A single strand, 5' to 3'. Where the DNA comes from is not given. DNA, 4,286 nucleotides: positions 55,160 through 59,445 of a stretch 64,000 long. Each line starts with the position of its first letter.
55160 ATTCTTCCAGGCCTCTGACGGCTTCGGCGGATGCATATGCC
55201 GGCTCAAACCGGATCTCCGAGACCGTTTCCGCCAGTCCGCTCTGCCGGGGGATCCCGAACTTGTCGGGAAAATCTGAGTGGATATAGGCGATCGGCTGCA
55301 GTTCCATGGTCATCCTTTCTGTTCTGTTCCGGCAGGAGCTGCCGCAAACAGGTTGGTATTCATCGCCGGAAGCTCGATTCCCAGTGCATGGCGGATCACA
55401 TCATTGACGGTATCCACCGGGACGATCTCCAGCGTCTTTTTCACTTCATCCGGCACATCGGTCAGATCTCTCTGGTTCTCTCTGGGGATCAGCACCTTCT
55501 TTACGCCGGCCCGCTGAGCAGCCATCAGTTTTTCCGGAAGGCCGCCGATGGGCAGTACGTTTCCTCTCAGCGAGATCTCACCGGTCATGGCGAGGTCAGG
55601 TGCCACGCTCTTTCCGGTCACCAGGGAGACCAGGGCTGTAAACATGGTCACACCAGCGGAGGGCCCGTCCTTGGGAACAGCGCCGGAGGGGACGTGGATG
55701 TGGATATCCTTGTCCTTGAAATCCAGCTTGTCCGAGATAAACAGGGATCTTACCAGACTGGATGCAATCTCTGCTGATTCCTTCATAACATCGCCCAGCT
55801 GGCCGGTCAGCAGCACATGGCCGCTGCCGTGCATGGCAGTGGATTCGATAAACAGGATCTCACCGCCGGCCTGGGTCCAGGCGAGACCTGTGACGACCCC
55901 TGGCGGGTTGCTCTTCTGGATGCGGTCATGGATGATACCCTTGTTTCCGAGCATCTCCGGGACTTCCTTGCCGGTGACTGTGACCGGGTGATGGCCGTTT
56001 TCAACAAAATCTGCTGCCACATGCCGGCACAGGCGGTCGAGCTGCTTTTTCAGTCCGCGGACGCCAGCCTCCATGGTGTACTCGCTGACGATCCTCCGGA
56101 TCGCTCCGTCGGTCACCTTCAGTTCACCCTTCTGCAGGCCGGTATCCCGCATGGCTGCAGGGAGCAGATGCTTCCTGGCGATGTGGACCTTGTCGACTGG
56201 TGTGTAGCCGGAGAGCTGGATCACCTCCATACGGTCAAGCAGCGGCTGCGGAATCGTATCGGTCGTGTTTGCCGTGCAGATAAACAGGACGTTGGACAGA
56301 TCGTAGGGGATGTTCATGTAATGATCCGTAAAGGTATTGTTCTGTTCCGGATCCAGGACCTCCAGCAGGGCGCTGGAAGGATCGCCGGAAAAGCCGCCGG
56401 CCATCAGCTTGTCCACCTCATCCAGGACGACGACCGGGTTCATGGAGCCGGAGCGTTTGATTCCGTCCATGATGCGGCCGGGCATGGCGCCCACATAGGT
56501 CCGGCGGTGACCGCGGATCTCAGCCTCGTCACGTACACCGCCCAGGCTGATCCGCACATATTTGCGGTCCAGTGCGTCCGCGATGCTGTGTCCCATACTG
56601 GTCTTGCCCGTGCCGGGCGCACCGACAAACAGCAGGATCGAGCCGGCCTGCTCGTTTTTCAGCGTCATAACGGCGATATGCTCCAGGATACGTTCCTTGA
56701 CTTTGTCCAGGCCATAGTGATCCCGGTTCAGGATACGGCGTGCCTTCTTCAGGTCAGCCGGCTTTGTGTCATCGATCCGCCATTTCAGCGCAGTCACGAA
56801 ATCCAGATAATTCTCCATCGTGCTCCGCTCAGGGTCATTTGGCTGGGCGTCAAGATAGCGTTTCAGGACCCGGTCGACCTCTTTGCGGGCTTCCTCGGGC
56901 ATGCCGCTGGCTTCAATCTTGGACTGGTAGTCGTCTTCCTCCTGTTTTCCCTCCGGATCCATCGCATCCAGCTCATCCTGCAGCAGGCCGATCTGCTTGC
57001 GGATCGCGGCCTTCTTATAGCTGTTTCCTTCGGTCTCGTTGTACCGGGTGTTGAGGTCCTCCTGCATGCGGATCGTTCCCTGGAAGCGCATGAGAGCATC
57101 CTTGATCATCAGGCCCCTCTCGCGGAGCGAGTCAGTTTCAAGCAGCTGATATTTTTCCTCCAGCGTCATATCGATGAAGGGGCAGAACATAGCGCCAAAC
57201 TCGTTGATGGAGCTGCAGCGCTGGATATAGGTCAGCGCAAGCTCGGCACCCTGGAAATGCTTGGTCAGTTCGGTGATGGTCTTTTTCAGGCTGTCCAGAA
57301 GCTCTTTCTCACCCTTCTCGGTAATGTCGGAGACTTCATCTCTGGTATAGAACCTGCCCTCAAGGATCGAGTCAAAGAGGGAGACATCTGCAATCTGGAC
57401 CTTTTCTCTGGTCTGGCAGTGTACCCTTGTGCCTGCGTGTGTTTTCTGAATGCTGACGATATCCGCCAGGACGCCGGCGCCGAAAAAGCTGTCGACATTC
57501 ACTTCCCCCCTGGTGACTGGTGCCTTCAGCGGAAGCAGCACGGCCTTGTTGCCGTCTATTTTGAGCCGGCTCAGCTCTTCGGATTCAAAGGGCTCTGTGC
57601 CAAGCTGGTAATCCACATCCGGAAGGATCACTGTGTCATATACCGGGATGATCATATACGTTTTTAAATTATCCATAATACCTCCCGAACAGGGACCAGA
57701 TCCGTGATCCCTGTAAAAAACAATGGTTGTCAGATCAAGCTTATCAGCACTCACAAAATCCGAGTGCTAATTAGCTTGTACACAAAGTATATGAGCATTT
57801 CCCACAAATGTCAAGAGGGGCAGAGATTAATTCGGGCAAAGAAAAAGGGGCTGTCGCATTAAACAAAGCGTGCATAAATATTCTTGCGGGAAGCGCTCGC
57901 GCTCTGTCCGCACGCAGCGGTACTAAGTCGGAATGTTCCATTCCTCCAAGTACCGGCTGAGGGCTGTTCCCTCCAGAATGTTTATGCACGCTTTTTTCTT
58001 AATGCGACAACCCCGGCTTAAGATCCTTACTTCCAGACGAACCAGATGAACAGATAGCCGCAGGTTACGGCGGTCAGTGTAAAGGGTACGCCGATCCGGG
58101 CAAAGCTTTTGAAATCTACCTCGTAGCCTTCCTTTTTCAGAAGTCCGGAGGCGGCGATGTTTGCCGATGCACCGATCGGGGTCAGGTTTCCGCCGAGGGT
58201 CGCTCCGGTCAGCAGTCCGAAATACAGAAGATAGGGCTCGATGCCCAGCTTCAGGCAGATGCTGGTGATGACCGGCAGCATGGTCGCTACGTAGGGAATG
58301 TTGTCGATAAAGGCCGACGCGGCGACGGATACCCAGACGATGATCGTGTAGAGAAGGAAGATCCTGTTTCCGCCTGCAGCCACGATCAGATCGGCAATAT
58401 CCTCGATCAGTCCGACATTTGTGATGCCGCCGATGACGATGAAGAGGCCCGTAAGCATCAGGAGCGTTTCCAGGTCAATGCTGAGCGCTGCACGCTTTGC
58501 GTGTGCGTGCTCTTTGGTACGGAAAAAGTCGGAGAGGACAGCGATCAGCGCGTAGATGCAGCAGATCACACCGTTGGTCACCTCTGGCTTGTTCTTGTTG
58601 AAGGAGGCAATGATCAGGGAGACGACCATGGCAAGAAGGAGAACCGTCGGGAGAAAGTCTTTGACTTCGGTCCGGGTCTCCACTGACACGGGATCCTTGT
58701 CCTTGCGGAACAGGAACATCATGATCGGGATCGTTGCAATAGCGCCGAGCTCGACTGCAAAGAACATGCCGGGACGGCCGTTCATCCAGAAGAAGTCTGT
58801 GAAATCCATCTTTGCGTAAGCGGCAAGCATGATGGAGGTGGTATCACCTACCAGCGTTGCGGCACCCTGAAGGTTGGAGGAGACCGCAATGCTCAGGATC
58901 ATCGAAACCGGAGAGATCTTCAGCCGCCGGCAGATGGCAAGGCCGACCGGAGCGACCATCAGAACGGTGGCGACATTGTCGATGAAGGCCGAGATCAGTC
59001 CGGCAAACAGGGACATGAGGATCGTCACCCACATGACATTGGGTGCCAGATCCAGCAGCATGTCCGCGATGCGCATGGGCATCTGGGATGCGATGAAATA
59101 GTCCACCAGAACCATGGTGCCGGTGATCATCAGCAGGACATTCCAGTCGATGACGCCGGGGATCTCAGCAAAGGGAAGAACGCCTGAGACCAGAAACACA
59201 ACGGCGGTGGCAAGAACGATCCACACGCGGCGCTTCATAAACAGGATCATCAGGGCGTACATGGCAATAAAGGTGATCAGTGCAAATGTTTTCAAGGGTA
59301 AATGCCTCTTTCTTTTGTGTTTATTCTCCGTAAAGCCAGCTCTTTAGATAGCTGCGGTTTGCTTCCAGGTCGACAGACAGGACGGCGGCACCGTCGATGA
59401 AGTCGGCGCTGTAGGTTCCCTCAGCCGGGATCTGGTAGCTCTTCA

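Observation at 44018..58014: R2: a ~150-nt TIR-bearing repeat (3 copies) always nested in the loop of a gene-end terminator hairpin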

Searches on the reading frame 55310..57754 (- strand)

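Call 13: search_protein_families(library=pfam, proteins=[window:55310-57754:-])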
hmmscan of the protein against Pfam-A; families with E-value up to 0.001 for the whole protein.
window:55310-57754:- (814 aa): 8 families
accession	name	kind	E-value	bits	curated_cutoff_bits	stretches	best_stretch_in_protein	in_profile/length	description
PF05362.19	Lon_C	-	7.5e-83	277.6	21.1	1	593-791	2-203/205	Lon protease (S16) C-terminal proteolytic domain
PF00004.35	AAA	-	5.3e-25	88.8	21.2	1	374-514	1-128/131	ATPase family associated with various cellular activities (AAA)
PF22667.2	Lon_lid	-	5.7e-18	64.8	27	1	537-587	2-52/57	Lon protease AAA+ ATPase lid domain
PF02190.22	LON_substr_bdg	-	8.5e-13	49.1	28.7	1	32-217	1-194/200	ATP-dependent protease La (LON) substrate-binding domain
PF13541.12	ChlI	-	4.8e-09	36.6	27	1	636-760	1-121/121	Subunit ChlI of Mg-chelatase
PF07724.20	AAA_2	-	2.1e-05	25.1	27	1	374-500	6-128/166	AAA domain (Cdc48 subfamily)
PF07728.20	AAA_5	-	3.8e-05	24.1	22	1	374-451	2-79/139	AAA domain (dynein-related subfamily)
PF13401.12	AAA_22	-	0.00035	21.3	27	0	371-456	5-97/130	AAA domain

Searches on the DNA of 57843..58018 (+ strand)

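Call 79: search_dna_similar(query=window:57843-58018:+, collection=plasmids, mode=distant, max_evalue=0.01, max_rows=10)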
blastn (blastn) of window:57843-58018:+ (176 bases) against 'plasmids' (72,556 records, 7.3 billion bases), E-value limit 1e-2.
No match.

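Call 80: search_dna_similar(query=window:57843-58018:+, collection=phages, mode=distant, max_evalue=0.01, max_rows=10)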
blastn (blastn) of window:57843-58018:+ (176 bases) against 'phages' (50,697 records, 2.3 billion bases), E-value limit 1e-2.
No match.

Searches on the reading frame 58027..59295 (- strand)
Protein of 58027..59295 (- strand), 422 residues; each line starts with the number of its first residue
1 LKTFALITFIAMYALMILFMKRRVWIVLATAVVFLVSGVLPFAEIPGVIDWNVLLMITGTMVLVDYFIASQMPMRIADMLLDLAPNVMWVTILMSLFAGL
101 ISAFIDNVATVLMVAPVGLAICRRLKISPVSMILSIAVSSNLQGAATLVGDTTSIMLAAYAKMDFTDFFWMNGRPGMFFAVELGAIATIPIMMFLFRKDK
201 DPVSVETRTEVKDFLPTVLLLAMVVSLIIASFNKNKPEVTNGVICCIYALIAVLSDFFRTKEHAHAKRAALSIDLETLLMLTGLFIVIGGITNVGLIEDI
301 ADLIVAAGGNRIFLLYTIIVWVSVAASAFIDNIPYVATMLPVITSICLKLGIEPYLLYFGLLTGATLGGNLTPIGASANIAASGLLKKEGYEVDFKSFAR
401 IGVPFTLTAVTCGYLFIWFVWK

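Call 13: search_protein_families(library=pfam, proteins=[window:58027-59295:-])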
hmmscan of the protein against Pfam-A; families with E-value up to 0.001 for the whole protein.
window:58027-59295:- (422 aa): 3 families
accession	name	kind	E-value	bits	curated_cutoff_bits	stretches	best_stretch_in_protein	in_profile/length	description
PF03600.22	CitMHS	-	6.6e-57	193.5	31.9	2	13-357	1-331/336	Citrate transporter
PF06808.19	DctM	-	7.3e-11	42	23.8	1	155-421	153-412/413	Tripartite ATP-independent periplasmic transporter, DctM component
PF02040.21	ArsB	-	1.1e-07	32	22.2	1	15-418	12-422/423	Arsenical pump membrane protein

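Call 45: find_homologous_proteins(query=window:58027-59295:-, max_evalue=1e-60)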
Query window:58027-59295:- (422 aa): 8000 proteins with E <= 1e-60 among 8000 candidates; the best 120 are listed.
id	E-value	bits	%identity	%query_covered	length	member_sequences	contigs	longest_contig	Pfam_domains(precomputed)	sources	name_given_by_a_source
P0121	1.7e-262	889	100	100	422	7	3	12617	PF06808.19,PF03600.23,PF02040.21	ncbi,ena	-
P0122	5.7e-206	703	77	100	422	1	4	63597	PF06808.19,PF03600.23,PF02040.21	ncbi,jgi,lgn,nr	ncbi:MAG: TRAP transporter large permease subunit [Eubacterium sp.]|nr:TRAP transporter large permea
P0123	3.9e-203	693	76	100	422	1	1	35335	PF06808.19,PF03600.23,PF02040.21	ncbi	ncbi:MAG: SLC13 family permease [Bilifractor sp.]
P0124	7.9e-197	673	75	97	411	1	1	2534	PF06808.19,PF03600.23,PF02040.21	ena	-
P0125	6.8e-195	666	74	100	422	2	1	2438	PF06808.19,PF16980.12,PF03600.23,PF02040.21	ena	-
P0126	7.8e-195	666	74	100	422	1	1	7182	PF06808.19,PF16980.12,PF03600.23,PF02040.21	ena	-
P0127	1.4e-194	665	73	100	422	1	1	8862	PF06808.19,PF03600.23,PF02040.21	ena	-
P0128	1.7e-194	665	74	100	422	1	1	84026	PF06808.19,PF16980.12,PF03600.23,PF02040.21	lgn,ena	-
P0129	2.7e-194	664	73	97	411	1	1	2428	PF06808.19,PF03600.23,PF02040.21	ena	-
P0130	2.8e-194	664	74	100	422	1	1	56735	PF06808.19,PF16980.12,PF03600.23,PF02040.21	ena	-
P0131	5.8e-194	663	74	100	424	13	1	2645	PF06808.19,PF03600.23,PF02040.21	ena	-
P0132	2.2e-193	661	74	100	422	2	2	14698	PF06808.19,PF03600.23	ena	-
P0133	7.9e-193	659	73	100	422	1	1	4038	PF06808.19,PF16980.12,PF03600.23,PF02040.21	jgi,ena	-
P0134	9.3e-193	659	73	100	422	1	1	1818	PF06808.19,PF03600.23,PF02040.21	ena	-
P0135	1.1e-192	659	73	100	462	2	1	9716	PF06808.19,PF03600.23,PF02040.21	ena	-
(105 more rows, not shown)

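Call 46: find_encoding_contigs(protein=P0122, flank=4000, max_places=6)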
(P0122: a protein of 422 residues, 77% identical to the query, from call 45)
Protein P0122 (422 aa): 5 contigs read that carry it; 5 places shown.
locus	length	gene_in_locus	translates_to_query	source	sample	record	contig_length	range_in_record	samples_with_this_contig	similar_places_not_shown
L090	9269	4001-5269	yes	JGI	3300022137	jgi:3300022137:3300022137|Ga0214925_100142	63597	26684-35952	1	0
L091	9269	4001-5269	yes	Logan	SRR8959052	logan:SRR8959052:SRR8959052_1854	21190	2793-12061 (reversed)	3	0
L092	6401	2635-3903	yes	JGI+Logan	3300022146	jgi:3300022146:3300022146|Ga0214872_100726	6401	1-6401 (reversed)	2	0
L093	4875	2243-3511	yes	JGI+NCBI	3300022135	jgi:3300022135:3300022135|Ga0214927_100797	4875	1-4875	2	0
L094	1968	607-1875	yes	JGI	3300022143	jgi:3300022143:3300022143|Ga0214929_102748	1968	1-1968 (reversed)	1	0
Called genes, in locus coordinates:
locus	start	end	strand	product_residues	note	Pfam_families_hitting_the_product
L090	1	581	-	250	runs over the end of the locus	PF02463:SMC_N (faint), PF00005:ABC_tran, PF13304:AAA_21 (faint)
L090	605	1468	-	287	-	PF00528:BPD_transp_1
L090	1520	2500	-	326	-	PF00528:BPD_transp_1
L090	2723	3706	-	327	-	PF12849:PBP_like_2, PF03466:LysR_substrate (faint), PF13531:SBP_bac_11, PF12727:PBP_like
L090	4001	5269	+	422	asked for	PF02040:ArsB, PF03600:CitMHS, PF06808:DctM, PF03600:CitMHS (weak)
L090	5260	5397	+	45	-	-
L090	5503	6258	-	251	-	PF01980:TrmO_N, PF18389:TrmO_C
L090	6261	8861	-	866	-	PF02190:LON_substr_bdg, PF13401:AAA_22 (faint), PF00004:AAA, PF07728:AAA_5 (weak), PF22667:Lon_lid, PF05362:Lon_C, PF13541:ChlI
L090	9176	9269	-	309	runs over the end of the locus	PF03486:HI0933_like (faint), PF07992:Pyr_redox_2, PF00890:FAD_binding_2 (faint), PF12831:FAD_oxidored (weak), PF01266:DAO, PF13738:Pyr_redox_3, PF00070:Pyr_redox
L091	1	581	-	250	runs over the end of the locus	PF02463:SMC_N (faint), PF00005:ABC_tran, PF13304:AAA_21 (faint)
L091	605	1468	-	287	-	PF00528:BPD_transp_1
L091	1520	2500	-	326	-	PF00528:BPD_transp_1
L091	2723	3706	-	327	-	PF12849:PBP_like_2, PF03466:LysR_substrate (faint), PF13531:SBP_bac_11, PF12727:PBP_like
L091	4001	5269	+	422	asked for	PF02040:ArsB, PF03600:CitMHS, PF06808:DctM, PF03600:CitMHS (weak)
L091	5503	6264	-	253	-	PF01980:TrmO_N, PF18389:TrmO_C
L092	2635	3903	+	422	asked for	PF02040:ArsB, PF03600:CitMHS, PF06808:DctM, PF03600:CitMHS (weak)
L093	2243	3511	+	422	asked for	PF02040:ArsB, PF03600:CitMHS, PF06808:DctM, PF03600:CitMHS (weak)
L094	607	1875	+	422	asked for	PF02040:ArsB, PF03600:CitMHS, PF06808:DctM, PF03600:CitMHS (weak)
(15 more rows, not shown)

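Call 47: find_encoding_contigs(protein=P0121, flank=4000, max_places=6)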
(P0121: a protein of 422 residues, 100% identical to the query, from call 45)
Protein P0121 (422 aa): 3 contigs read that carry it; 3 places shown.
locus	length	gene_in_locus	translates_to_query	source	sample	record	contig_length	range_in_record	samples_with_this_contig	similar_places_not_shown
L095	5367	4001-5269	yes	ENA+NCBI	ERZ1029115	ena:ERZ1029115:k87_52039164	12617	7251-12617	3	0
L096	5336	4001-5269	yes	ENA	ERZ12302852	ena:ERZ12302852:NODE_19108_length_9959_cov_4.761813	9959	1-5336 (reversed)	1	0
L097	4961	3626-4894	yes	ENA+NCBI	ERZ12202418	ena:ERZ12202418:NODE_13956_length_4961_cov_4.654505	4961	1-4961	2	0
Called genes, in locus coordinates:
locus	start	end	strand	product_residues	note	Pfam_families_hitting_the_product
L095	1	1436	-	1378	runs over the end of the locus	PF24161:CCDC39 (faint), PF27881:CRWN_N (faint), PF28019:HmpF (faint), PF02687:FtsX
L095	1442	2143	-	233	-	PF02463:SMC_N (faint), PF00005:ABC_tran, PF13304:AAA_21 (faint)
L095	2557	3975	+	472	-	PF03816:LytR_cpsA_psr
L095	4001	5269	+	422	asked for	PF02040:ArsB, PF03600:CitMHS, PF06808:DctM, PF03600:CitMHS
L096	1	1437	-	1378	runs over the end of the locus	PF13851:GAS (faint), PF24161:CCDC39 (faint), PF27881:CRWN_N (faint), PF28019:HmpF (weak), PF02687:FtsX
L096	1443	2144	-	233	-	PF02463:SMC_N (faint), PF00005:ABC_tran, PF13304:AAA_21 (faint)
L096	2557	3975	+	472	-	PF03816:LytR_cpsA_psr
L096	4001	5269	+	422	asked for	PF02040:ArsB, PF03600:CitMHS, PF06808:DctM, PF03600:CitMHS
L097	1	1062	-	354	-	?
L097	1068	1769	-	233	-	PF02463:SMC_N (faint), PF00005:ABC_tran, PF13304:AAA_21 (faint)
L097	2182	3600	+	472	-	PF03816:LytR_cpsA_psr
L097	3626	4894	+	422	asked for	PF02040:ArsB, PF03600:CitMHS, PF06808:DctM, PF03600:CitMHS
